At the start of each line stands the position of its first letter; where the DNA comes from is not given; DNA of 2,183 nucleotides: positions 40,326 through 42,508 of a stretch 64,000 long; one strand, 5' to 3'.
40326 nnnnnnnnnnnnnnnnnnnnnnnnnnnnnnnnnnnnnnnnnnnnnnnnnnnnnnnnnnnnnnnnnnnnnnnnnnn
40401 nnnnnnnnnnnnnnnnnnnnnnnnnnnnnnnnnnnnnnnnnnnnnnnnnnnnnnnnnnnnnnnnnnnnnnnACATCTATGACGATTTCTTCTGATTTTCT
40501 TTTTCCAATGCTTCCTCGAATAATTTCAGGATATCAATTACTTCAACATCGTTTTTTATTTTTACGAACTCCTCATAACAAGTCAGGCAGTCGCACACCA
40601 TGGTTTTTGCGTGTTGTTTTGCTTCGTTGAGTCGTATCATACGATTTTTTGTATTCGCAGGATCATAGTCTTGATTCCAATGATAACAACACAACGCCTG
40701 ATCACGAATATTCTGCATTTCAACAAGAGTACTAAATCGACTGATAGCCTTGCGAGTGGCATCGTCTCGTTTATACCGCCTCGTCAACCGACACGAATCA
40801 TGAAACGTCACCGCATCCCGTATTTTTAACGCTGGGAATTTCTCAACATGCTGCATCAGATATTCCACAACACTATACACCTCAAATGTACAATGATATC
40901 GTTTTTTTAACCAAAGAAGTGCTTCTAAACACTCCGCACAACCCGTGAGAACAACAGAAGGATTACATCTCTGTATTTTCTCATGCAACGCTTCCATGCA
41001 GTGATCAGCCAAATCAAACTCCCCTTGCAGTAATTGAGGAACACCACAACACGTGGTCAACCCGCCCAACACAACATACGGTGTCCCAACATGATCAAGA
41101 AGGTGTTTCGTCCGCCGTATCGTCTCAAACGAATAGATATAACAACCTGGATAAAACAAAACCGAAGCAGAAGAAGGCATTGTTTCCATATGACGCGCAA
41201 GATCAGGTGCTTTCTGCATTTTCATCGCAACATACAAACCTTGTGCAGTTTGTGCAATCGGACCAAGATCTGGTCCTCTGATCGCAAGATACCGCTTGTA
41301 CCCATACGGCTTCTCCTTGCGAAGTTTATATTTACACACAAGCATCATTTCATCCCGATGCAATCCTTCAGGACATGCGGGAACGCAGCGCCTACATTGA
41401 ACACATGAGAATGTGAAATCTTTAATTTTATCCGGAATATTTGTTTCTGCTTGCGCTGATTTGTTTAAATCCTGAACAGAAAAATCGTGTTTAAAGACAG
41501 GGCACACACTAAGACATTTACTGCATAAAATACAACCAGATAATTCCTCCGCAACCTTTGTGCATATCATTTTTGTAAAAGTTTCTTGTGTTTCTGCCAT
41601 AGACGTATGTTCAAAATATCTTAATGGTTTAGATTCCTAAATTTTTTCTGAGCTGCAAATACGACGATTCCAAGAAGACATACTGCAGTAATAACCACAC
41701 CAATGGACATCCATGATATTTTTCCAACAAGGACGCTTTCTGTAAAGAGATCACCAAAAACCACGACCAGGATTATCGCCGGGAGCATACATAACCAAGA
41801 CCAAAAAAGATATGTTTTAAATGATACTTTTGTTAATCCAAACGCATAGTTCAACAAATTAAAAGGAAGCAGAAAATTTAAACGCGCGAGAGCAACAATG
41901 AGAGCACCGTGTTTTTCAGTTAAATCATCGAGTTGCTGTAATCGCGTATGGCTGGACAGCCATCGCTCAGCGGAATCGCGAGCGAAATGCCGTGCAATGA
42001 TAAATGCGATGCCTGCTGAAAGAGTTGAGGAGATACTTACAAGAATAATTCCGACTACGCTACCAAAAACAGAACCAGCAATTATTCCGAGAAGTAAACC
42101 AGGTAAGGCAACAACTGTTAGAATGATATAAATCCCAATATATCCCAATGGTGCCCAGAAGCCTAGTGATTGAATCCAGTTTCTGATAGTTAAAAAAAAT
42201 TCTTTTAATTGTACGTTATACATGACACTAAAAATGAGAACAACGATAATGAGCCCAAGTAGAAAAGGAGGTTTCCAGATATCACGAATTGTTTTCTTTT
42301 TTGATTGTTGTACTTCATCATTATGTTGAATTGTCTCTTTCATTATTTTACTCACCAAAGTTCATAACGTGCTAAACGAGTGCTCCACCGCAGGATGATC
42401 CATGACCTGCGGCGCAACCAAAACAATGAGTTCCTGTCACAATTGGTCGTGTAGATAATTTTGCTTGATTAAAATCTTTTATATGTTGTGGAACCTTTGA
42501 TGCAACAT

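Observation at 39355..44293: Radical SAM/Cys-rich (ArsS-like) cassette in an archaeon: two glycosyltransferases, DedA, an HdrD-like CCG Fe-S protein and a DsrE-like gene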

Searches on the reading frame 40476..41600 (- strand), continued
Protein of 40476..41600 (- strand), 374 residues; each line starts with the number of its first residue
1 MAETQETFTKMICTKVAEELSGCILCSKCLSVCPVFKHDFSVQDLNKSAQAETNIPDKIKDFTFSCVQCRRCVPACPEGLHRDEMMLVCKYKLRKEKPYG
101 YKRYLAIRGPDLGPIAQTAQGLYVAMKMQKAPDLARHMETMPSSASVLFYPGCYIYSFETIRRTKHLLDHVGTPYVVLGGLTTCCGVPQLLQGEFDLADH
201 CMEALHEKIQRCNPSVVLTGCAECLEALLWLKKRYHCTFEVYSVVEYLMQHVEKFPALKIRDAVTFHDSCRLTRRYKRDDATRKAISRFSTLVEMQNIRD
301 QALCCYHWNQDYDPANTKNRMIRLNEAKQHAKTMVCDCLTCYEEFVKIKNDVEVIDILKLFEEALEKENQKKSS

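Call 52: search_protein_families(library=ncbifam, proteins=[L092:18658-19467:+, L094:11086-12315:+, L094:6891-7469:+, L094:19881-20768:+, L094:13087-14562:-, L092:13544-14689:-, L092:11135-11560:+, L092:12555-12902:+, L094:5401-6585:+], max_evalue=0.00001)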
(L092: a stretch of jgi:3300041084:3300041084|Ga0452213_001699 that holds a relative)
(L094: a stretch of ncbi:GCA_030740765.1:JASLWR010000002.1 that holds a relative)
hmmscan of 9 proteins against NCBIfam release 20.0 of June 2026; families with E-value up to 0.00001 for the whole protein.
L092:18658-19467:+ (269 aa): 27 families (the best 25 are shown)
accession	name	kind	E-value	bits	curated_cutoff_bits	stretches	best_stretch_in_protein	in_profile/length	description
TIGR02072.1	BioC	equivalog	1.1e-18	68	184.95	1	50-147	38-133/244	malonyl-ACP O-methyltransferase BioC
TIGR01934.1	MenG_MenH_UbiE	subfamily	2.4e-18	66.2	158.35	1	48-145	41-140/223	ubiquinone/menaquinone biosynthesis methyltransferase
NF045667.1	MTase_DVU1556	equivalog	6.3e-17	61.7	155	1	43-147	19-120/213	DVU_1556 family methyltransferase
NF001244.0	PRK00216.1-5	equivalog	1.3e-15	57.3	216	1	47-144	49-151/236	bifunctional demethylmenaquinone methyltransferase/2-methoxy-6-polyprenyl-1,4-benzoquinol methylase UbiE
NF001243.0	PRK00216.1-4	equivalog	4e-15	55.8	235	1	44-145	45-150/237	demethylmenaquinone methyltransferase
TIGR02752.1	MenG_heptapren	equivalog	4e-14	52.7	419.85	1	47-145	46-148/231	demethylmenaquinone methyltransferase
TIGR01983.1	UbiG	equivalog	2.1e-13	50.1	102.95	1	49-147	52-152/228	bifunctional 2-polyprenyl-6-hydroxyphenol methylase/3-demethylubiquinol 3-O-methyltransferase UbiG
NF001241.0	PRK00216.1-2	equivalog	4.2e-13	49.5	327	1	42-145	47-146/231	demethylmenaquinone methyltransferase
NF001240.0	PRK00216.1-1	equivalog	1.5e-12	47.2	378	1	44-145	61-167/251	bifunctional demethylmenaquinone methyltransferase/2-methoxy-6-polyprenyl-1,4-benzoquinol methylase UbiE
NF007610.0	PRK10258.1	equivalog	2.3e-12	46.8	342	1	45-144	41-136/251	malonyl-ACP O-methyltransferase BioC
NF047649.1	MTase_UXPK_star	exception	9.8e-12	44.5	460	1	49-145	80-180/283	methyltransferase/UXPK-star double selenoprotein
NF041537.1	ArsM_AhpD_UU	exception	1.3e-10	40.6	510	1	49-145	79-179/345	arsenite methyltransferase/AhpD domain selenoprotein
NF043040.1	corrin_prot_MT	hypoth_equivalog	1.7e-10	40.7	180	1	20-145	18-146/216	corrinoid protein-associated methyltransferase CpaM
NF008823.0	PRK11873.1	subfamily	2.2e-10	40.5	263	1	44-146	75-181/272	arsenite methyltransferase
NF052510.1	methyltran_MpqE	exception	1e-09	38.2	335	1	43-144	43-149/234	methyl-plastoquinone biosynthesis methyltransferase MpqE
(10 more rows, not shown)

L094:11086-12315:+ (409 aa): 55 families (the best 25 are shown)
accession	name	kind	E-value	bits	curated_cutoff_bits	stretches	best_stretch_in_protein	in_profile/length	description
NF042949.2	3PPDioc_HcaD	equivalog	1.1e-47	162.7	450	1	3-338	4-335/386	3-phenylpropionate/cinnamic acid dioxygenase ferredoxin--NAD(+) reductase subunit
NF045765.1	PhenlGlyoxDHPadH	equivalog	3.3e-45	154.7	475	1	2-367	4-370/416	NADH-dependent phenylglyoxylate dehydrogenase subunit epsilon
TIGR03385.1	CoA_CoA_reduc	equivalog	5.7e-44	150.6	578.8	1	2-314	1-320/439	CoA-disulfide reductase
TIGR02374.1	nitri_red_nirB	equivalog_domain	7.5e-43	147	578.35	1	4-372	2-371/794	nitrite reductase large subunit NirB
NF003437.0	PRK04965.1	equivalog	8.9e-42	143.4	392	1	4-282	6-277/378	NADH:flavorubredoxin reductase NorW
NF007123.0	PRK09564.1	equivalog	3.3e-41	141.4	458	1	1-314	1-321/444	CoA-disulfide reductase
NF007286.0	PRK09754.1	equivalog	1.1e-39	136.3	447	1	3-369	6-365/400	phenylpropionate dioxygenase ferredoxin reductase subunit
NF041682.1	ant_diox_AndAa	equivalog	7.4e-38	130.3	650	1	2-335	5-336/406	anthranilate 1,2-dioxygenase system ferredoxin--NAD(+) reductase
NF046103.1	NOXase_Strep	equivalog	2.1e-35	122.6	600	1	73-310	74-314/442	H2O-forming NADH oxidase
NF011565.0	PRK14989.1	subfamily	3e-29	101.7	883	1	4-372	7-376/847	nitrite reductase large subunit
TIGR02053.1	MerA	equivalog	3.4e-27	95.5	454.45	1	70-315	104-337/465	mercury(II) reductase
TIGR01350.1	lipoamide_DH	equivalog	3.2e-25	88.8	408.8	1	68-280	102-309/461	dihydrolipoyl dehydrogenase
NF010037.0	PRK13512.1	equivalog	3.5e-24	85.5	394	1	2-280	3-279/438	CoA-disulfide reductase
NF004943.0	PRK06292.2-1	equivalog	1.2e-22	80.4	432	1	68-279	101-307/456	dihydrolipoyl dehydrogenase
NF003585.0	PRK05249.1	equivalog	2.5e-21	75.9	465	1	63-280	103-313/464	Si-specific NAD(P)(+) transhydrogenase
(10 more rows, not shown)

L094:6891-7469:+ (192 aa): 0 families

L094:19881-20768:+ (295 aa): 2 families
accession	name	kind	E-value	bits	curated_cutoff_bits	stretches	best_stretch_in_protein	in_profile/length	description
NF033936.1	CuZnOut_SO0444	equivalog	5.7e-35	121.1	300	2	17-155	2-137/351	SO_0444 family Cu/Zn efflux transporter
NF040736.1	efflux_SaoE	equivalog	4.5e-23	82.1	325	1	7-290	2-293/352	efflux transporter SaoE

L094:13087-14562:- (491 aa): 38 families (the best 25 are shown)
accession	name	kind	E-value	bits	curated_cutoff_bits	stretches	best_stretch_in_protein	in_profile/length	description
NF004947.0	PRK06292.2-5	equivalog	1.4e-225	749.7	592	1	1-471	1-470/474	dihydrolipoyl dehydrogenase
NF004946.0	PRK06292.2-4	subfamily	5.5e-128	427.8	634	1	1-459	1-470/487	dihydrolipoyl dehydrogenase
NF005884.0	PRK07846.1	equivalog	3.6e-112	375.3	501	1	1-459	1-451/454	mycothione reductase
TIGR03452.1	mycothione_red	equivalog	5.7e-105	351.8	635.65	1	2-456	1-449/452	mycothione reductase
TIGR01350.1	lipoamide_DH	equivalog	4e-98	329.1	408.8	1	3-456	1-451/461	dihydrolipoyl dehydrogenase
NF004944.0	PRK06292.2-2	equivalog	2.1e-96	323.4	619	1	1-456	1-449/460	dihydrolipoyl dehydrogenase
TIGR02053.1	MerA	equivalog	5.1e-88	296.1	454.45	1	4-454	1-448/465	mercury(II) reductase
NF004991.0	PRK06370.1-3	subfamily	2e-86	290.6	620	1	2-455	34-483/509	FAD-containing oxidoreductase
NF004992.0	PRK06370.1-4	equivalog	3.6e-84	282.8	629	1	2-461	3-457/459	FAD-containing oxidoreductase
NF004776.0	PRK06116.1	equivalog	2.2e-81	274.2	480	1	1-450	2-444/450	glutathione-disulfide reductase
NF004943.0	PRK06292.2-1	equivalog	3.4e-71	240.4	432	1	1-456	1-452/456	dihydrolipoyl dehydrogenase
TIGR01424.1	gluta_reduc_2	equivalog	6.8e-70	235.9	606.05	1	4-450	3-440/446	glutathione-disulfide reductase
NF004945.0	PRK06292.2-3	equivalog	2.6e-68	231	494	1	1-452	1-445/457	dihydrolipoyl dehydrogenase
NF003585.0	PRK05249.1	equivalog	9.5e-68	228.9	465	1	2-450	5-448/464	Si-specific NAD(P)(+) transhydrogenase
NF004990.0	PRK06370.1-1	equivalog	2.1e-67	227.8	842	1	2-461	3-457/459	FAD-containing oxidoreductase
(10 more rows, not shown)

L092:13544-14689:- (381 aa): 0 families

L092:11135-11560:+ (141 aa): 0 families

L092:12555-12902:+ (115 aa): 1 family
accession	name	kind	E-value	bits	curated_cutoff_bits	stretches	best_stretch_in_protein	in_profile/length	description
TIGR03527.1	selenium_YedF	equivalog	9.8e-28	97.3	110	1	6-115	85-194/194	sulfurtransferase-like selenium metabolism protein YedF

L094:5401-6585:+ (394 aa): 9 families
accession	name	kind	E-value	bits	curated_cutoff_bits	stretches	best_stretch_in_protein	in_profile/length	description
NF008887.0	PRK11921.1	equivalog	4.3e-124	414.4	635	1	4-389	3-394/396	anaerobic nitric oxide reductase flavorubredoxin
NF003954.0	PRK05452.1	equivalog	1.7e-103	347.1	711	1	4-389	3-395/479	anaerobic nitric oxide reductase flavorubredoxin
TIGR01753.1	flav_short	equivalog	3.9e-15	56.6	123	1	250-387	2-140/140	flavodoxin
NF000059.1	tet_redox_37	exception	1.1e-12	48.7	225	1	190-269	3-82/108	tetracycline resistance NADPH-dependent oxidoreductase Tet(37)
NF004050.0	PRK05569.1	subfamily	1.4e-09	38.5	136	1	248-388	3-141/141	flavodoxin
NF004049.0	PRK05568.1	equivalog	4.5e-09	36.7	206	1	249-388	4-141/142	flavodoxin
NF005216.0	PRK06703.1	subfamily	1.1e-07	32.1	127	1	248-375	3-131/151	flavodoxin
NF006747.0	PRK09271.1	equivalog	9.4e-07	28.7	104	1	249-345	3-102/160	flavodoxin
NF012229.1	bla_class_B_core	domain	4.2e-06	27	100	0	37-152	19-137/139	metallo-beta-lactamase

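Call 83: find_encoding_contigs(protein=P0355, flank=10000, max_places=1)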
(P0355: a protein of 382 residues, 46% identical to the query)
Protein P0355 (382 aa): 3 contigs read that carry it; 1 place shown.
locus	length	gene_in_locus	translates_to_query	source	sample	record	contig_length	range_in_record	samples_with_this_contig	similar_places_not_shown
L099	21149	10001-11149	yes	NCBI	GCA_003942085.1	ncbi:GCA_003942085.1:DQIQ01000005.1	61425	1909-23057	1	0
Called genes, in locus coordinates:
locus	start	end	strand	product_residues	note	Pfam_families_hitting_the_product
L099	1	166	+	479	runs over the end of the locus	PF03215:Rad17 (faint), PF00004:AAA, PF21960:RCF1-5-like_lid (faint)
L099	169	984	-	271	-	-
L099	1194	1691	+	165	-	PF00258:Flavodoxin_1 (weak), PF03358:FMN_red, PF12641:Flavodoxin_3 (faint), PF12724:Flavodoxin_5 (faint)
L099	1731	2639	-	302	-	PF01435:Peptidase_M48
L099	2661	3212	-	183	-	PF04011:LemA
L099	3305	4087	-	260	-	PF01791:DeoC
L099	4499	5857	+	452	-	PF14417:MEDS, PF00512:HisKA, PF02518:HATPase_c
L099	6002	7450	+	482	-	PF01546:Peptidase_M20, PF07687:M20_dimer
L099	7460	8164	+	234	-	PF00535:Glycos_transf_2, PF10111:Glyco_tranf_2_2 (faint), PF13641:Glyco_tranf_2_3 (weak)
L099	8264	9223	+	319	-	PF04055:Radical_SAM, PF12345:DUF3641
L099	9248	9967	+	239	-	PF09335:VTT_dom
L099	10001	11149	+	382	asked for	PF13237:Fer4_10 (weak), PF13183:Fer4_8, PF13534:Fer4_17 (weak), PF02754:CCG (weak)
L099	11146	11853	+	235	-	PF09837:DUF2064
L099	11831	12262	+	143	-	-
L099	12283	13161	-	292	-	PF05048:NosD, PF13229:Beta_helix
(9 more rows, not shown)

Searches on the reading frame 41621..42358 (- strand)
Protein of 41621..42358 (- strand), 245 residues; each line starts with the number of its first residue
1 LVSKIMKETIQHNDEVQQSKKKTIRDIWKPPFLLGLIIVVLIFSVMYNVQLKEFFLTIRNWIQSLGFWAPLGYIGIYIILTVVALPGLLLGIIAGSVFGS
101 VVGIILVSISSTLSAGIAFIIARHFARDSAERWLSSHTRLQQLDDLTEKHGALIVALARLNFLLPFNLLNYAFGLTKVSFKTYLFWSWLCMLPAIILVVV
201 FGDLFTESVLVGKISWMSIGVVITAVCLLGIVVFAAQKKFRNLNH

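Call 3: search_protein_families(library=ncbifam, proteins=[window:41621-42358:-], max_evalue=0.01)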
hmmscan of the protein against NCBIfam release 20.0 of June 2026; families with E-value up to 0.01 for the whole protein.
window:41621-42358:- (245 aa): 0 families

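Call 4: search_protein_families(library=pfam, proteins=[window:41621-42358:-], max_evalue=0.01)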
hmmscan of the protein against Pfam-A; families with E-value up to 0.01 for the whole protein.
window:41621-42358:- (245 aa): 1 family
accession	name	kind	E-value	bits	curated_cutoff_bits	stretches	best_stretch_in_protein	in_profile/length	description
PF09335.16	VTT_dom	-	1.2e-25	90.8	33.9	1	86-203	2-122/123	VTT domain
